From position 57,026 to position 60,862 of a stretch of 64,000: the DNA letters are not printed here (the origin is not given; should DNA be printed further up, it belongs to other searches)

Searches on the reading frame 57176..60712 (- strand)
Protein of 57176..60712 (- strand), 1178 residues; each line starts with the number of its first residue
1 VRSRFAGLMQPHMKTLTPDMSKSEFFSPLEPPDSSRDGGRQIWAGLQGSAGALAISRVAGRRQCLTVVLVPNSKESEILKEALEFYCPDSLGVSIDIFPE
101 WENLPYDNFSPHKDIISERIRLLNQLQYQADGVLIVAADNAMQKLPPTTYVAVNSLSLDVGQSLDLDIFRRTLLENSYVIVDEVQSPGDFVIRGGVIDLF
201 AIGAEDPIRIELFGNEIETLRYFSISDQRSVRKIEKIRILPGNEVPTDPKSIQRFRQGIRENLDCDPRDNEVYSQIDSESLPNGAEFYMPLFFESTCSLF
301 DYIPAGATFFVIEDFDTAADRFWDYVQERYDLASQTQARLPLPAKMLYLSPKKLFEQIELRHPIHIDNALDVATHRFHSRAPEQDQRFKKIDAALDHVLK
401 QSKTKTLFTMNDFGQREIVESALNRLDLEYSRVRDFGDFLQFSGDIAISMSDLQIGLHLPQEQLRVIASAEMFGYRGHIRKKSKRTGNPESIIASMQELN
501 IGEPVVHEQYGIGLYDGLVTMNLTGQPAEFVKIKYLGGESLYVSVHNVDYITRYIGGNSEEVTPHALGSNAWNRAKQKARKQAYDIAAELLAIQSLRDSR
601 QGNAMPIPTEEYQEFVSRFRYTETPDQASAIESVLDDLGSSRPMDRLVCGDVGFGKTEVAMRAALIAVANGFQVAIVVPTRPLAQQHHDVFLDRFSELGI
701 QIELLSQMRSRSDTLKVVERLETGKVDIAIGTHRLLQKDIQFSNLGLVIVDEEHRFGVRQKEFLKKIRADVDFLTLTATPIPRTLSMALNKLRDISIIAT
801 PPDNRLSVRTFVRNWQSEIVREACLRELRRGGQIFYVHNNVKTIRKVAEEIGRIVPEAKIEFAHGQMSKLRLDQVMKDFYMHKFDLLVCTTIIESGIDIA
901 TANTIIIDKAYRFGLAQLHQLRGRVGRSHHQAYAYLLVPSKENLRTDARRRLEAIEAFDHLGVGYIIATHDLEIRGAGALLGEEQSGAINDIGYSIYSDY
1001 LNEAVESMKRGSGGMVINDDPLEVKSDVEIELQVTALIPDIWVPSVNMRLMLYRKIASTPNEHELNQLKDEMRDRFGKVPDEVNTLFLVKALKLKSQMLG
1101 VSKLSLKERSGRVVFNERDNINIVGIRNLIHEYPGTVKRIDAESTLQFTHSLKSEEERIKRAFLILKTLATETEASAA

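Call 37: search_protein_families(library=ncbifam, proteins=[window:57176-60712:-])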
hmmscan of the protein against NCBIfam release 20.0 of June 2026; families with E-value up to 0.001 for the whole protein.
window:57176-60712:- (1178 aa): 29 families (the best 25 are shown)
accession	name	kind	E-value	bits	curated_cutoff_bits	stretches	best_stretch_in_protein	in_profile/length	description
NF007966.0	PRK10689.1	equivalog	0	1076.1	1329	1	36-1171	12-1144/1148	transcription-repair coupling factor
TIGR00580.2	mfd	equivalog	5.7e-298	991.2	800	1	173-1104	1-906/907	transcription-repair coupling factor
NF008168.0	PRK10917.2-2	equivalog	7.2e-119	398.3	718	1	598-990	341-739/795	ATP-dependent DNA helicase RecG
NF008165.0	PRK10917.1-3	equivalog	2.2e-113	380.1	711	1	595-990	237-636/692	ATP-dependent DNA helicase RecG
TIGR00643.1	recG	equivalog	5e-109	365.7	659.4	1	595-989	204-608/629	ATP-dependent DNA helicase RecG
NF008170.0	PRK10917.2-4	equivalog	4.6e-97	325.8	975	1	603-1021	381-800/826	ATP-dependent DNA helicase RecG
NF008163.0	PRK10917.1-1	equivalog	4.3e-92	309.6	796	1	585-989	228-643/692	ATP-dependent DNA helicase RecG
NF008164.0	PRK10917.1-2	equivalog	5.1e-88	296.1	785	1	578-988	228-645/704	ATP-dependent DNA helicase RecG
NF008166.0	PRK10917.1-4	equivalog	2.8e-84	283.6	864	1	599-988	248-655/705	ATP-dependent DNA helicase RecG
NF008167.0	PRK10917.2-1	equivalog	2.1e-73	247.7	995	2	598-812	259-488/744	ATP-dependent DNA helicase RecG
NF008169.0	PRK10917.2-3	equivalog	2e-56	191.8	555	1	601-988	208-582/610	ATP-dependent DNA helicase RecG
NF003673.1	PRK05298.1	equivalog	1.2e-19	70.2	743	1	119-264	120-265/653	excinuclease ABC subunit UvrB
TIGR00595.1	priA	equivalog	1.2e-17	63.7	230.35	1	647-765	1-114/509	replication restart helicase PriA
TIGR00631.1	uvrb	equivalog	3.8e-17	61.8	750.1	1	113-264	114-265/658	excinuclease ABC subunit UvrB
NF004066.1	PRK05580.1-3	equivalog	3.6e-15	55.3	813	1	617-762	247-385/788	primosomal protein N'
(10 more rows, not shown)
